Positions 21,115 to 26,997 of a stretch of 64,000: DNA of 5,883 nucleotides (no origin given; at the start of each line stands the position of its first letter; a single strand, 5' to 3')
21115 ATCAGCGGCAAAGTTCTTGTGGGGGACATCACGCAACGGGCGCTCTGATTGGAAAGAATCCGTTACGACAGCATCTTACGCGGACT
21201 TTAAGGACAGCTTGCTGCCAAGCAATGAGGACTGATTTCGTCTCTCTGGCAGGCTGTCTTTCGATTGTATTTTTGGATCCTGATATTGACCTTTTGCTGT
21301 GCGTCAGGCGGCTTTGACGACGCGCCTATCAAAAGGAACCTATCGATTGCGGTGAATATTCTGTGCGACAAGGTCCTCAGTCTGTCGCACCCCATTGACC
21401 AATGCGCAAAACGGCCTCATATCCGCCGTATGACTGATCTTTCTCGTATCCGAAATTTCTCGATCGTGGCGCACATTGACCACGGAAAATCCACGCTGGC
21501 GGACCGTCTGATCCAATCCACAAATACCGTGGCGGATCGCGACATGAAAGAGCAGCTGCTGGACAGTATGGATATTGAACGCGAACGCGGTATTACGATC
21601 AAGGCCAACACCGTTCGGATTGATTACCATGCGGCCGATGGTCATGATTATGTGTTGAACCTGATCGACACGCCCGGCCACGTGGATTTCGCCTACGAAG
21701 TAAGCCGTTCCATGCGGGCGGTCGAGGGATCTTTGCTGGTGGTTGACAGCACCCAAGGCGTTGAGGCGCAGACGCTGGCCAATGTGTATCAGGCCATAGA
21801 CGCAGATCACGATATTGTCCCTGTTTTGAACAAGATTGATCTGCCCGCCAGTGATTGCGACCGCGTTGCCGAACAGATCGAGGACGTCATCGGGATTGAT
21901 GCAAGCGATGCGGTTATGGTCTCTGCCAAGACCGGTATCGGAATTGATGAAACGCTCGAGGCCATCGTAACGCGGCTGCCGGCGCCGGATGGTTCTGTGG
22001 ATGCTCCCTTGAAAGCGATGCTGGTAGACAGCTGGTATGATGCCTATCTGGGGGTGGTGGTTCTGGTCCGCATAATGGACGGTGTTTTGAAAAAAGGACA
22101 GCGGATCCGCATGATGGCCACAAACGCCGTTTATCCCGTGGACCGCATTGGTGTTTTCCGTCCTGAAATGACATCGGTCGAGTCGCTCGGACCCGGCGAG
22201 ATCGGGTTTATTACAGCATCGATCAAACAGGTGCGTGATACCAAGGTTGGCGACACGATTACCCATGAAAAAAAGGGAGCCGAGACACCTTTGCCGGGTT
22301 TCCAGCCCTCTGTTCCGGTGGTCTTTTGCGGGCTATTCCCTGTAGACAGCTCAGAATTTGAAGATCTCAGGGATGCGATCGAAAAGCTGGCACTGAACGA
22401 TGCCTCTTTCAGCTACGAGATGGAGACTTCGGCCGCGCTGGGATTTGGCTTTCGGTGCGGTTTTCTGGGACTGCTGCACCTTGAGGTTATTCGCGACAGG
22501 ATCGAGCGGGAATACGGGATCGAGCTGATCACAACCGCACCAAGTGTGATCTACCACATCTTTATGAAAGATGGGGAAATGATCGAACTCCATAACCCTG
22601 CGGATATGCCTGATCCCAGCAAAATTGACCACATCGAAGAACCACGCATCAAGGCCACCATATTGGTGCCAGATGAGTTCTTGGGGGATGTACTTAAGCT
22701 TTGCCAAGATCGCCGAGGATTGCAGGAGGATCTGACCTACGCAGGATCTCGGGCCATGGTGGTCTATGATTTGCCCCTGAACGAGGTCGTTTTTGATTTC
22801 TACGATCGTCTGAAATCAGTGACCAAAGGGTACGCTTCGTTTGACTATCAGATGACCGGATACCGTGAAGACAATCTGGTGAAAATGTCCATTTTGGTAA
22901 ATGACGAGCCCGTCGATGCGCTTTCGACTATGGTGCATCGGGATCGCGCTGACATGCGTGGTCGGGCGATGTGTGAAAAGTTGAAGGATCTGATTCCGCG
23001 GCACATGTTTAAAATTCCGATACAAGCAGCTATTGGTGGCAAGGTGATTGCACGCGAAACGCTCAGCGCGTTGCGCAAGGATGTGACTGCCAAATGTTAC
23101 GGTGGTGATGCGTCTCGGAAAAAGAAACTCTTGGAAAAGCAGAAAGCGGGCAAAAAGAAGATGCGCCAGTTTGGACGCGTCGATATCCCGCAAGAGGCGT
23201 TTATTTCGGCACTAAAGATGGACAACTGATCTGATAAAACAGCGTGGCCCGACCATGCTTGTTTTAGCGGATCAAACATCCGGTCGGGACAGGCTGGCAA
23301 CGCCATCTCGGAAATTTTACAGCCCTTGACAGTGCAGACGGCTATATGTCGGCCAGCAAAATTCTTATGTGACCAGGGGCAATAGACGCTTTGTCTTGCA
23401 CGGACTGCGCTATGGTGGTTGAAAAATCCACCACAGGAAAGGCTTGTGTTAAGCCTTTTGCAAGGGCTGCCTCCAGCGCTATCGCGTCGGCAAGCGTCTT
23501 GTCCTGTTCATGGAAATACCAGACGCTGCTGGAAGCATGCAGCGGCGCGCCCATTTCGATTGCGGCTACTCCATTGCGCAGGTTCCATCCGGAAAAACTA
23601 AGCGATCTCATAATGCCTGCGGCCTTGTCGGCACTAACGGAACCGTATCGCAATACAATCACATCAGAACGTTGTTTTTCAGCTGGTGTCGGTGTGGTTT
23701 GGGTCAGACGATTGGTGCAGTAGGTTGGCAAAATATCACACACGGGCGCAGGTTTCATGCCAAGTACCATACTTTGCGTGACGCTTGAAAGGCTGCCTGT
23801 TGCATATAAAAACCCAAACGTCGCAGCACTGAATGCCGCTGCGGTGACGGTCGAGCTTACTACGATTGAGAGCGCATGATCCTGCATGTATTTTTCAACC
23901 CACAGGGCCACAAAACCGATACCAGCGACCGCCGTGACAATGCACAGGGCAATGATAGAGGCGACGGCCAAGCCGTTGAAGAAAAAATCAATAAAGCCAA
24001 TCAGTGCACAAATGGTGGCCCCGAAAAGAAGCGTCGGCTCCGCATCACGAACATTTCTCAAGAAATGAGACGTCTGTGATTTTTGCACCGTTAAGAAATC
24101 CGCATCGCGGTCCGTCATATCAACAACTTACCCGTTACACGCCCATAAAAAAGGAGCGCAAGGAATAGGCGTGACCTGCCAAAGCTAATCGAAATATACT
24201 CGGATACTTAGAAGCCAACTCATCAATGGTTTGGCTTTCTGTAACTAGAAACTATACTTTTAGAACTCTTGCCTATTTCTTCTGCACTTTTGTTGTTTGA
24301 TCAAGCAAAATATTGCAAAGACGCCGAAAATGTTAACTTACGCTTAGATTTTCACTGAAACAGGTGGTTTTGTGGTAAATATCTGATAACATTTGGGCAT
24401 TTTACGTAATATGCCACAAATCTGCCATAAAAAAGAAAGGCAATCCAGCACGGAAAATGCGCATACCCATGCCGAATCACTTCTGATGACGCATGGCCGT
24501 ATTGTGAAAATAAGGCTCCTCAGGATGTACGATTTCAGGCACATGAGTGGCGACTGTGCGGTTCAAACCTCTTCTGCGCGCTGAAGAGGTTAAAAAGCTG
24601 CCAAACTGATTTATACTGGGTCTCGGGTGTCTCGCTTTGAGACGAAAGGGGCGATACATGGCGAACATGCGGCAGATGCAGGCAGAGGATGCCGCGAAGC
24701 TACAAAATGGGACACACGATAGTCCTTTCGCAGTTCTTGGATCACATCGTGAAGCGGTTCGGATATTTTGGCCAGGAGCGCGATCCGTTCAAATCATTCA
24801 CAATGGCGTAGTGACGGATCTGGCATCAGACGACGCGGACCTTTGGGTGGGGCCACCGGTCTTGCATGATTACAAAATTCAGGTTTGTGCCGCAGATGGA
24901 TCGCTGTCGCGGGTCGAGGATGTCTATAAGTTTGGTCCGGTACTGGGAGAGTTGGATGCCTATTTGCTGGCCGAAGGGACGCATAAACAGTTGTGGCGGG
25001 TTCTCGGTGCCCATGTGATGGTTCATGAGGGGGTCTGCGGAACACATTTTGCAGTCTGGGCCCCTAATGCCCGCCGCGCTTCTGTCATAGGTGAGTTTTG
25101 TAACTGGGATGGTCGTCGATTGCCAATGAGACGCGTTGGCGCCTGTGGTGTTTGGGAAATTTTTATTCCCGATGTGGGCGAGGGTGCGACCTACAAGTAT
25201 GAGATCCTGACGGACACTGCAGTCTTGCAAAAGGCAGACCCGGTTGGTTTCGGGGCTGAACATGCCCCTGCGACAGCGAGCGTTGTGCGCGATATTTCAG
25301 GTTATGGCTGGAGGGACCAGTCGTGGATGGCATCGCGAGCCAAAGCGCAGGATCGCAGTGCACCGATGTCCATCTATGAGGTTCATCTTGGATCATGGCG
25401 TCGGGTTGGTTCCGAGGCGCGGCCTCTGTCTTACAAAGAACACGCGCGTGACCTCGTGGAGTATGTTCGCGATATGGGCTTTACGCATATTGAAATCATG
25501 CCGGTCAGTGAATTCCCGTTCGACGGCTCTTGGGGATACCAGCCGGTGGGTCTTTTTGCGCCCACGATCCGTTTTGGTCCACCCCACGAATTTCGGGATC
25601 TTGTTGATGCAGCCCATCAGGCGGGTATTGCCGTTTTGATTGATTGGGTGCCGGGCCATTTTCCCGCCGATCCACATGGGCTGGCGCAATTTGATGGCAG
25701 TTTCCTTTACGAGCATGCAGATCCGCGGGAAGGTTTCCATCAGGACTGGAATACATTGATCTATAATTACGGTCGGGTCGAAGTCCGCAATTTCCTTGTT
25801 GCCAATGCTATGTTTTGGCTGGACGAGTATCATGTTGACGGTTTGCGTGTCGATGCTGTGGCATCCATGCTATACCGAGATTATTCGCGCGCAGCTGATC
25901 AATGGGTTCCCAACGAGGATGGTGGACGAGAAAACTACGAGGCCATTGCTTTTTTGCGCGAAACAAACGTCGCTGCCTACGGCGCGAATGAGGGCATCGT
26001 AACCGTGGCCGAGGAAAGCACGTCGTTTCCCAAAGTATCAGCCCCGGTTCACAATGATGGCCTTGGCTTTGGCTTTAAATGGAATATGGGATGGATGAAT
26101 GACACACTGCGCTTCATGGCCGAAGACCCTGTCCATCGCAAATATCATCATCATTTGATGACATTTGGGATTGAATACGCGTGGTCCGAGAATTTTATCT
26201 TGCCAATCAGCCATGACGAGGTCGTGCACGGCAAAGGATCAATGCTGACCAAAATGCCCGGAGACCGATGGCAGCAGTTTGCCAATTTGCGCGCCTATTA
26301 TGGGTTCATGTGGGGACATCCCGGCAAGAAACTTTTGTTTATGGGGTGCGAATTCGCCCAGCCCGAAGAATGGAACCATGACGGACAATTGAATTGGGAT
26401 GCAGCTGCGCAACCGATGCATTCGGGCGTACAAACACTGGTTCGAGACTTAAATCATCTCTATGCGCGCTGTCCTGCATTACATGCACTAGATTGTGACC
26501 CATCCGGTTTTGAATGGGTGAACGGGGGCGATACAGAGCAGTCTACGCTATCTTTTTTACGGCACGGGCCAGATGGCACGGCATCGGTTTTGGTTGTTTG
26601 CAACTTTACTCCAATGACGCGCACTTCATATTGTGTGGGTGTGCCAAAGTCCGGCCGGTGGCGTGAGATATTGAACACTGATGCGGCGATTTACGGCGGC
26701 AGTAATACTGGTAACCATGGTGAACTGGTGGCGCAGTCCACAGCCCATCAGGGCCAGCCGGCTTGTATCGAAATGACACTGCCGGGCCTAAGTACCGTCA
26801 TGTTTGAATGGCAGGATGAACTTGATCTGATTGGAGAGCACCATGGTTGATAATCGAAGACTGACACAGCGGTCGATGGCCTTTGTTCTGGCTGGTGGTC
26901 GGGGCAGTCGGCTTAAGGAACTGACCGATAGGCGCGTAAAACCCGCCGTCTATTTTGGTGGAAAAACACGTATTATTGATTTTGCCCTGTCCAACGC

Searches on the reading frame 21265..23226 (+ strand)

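Call 90: search_protein_families(library=pfam, proteins=[window:21265-23226:+], max_evalue=0.00001)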
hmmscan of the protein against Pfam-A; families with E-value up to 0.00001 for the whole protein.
window:21265-23226:+ (654 aa): 5 families
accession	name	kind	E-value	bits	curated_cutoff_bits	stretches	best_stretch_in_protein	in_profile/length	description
PF00009.33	GTP_EFTU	-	2.1e-52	177.9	26.5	1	61-239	2-187/188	Elongation factor Tu GTP binding domain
PF06421.17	LepA_C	-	1e-49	167.5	29.7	1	545-651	1-107/107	GTP-binding protein LepA C-terminus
PF00679.30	EFG_C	-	4.1e-21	75.3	27.9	1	457-540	2-85/89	Elongation factor G C-terminus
PF03144.31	GTP_EFTU_D2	-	6.2e-11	43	30.3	1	263-333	1-73/73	Elongation factor Tu domain 2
PF14492.12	EFG_III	-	4.6e-06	27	27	0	351-423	4-73/75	Elongation Factor G, domain III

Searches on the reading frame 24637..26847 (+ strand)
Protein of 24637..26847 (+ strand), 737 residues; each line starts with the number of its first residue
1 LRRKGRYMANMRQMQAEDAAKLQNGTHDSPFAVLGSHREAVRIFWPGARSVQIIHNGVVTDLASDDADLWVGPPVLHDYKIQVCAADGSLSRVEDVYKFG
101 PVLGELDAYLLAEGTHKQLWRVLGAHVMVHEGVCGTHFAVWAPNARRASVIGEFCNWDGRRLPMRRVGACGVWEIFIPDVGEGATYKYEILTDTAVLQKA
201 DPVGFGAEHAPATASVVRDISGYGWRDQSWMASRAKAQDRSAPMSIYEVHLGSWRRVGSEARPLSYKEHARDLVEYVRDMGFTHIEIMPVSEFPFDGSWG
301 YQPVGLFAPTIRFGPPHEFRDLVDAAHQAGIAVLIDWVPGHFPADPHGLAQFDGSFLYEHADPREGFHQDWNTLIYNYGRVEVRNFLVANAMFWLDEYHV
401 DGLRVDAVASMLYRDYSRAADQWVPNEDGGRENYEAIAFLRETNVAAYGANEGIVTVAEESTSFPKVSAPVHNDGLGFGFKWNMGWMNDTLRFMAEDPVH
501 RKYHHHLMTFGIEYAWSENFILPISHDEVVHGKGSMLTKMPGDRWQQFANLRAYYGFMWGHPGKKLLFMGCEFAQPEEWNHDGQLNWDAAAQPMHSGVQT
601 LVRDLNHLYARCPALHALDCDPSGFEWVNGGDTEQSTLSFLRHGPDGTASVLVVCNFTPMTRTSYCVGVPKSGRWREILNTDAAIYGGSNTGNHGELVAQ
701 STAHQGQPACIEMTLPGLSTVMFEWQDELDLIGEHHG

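Call 90: search_protein_families(library=pfam, proteins=[window:24637-26847:+], max_evalue=0.00001)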
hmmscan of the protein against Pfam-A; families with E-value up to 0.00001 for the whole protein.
window:24637-26847:+ (737 aa): 4 families
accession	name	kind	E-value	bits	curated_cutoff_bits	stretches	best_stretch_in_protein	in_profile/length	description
PF02806.24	Alpha-amylase_C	-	3.2e-24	85.5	21.2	1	627-725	1-94/95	Alpha amylase, C-terminal all-beta domain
PF02922.24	CBM_48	-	2.6e-18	66.5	22.4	1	123-202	2-81/83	Carbohydrate-binding module 48 (Isoamylase N-terminal domain)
PF22019.2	GlgB_N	-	2.1e-16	60.2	27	2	17-97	3-94/94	alpha-1,4-glucan branching enzyme GlgB, N-terminal domain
PF00128.31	Alpha-amylase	-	1.8e-12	47.7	22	0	274-342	25-92/446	Alpha amylase, catalytic domain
